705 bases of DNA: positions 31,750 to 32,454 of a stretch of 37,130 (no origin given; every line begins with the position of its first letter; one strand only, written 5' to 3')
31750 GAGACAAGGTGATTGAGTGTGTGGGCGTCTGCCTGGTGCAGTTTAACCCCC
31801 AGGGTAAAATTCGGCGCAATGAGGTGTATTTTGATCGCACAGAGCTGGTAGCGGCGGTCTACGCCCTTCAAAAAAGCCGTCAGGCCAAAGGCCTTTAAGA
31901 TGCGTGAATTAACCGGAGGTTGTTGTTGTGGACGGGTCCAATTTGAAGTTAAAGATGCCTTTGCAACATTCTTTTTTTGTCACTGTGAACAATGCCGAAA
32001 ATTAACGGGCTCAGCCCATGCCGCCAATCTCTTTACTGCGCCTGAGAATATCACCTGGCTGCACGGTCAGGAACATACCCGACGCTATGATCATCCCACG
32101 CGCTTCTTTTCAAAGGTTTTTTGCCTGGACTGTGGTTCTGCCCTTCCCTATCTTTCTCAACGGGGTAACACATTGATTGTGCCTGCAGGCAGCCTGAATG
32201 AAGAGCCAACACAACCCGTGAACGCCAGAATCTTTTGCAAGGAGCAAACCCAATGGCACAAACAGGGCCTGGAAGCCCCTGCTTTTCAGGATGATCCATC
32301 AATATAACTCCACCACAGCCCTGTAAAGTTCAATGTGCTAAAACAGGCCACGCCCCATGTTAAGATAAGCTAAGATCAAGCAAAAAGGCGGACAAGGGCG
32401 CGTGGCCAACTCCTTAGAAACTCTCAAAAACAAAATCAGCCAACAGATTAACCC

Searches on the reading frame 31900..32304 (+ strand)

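Call 7: search_protein_families(library=pfam, proteins=[window:31900-32304:+], max_evalue=0.01)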
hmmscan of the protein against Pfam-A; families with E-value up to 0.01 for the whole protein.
window:31900-32304:+ (135 aa): 1 family
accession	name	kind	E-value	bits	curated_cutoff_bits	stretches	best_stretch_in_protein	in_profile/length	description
PF04828.22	GFA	-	1.6e-23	83.4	24.3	1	4-114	2-114/115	Glutathione-dependent formaldehyde-activating enzyme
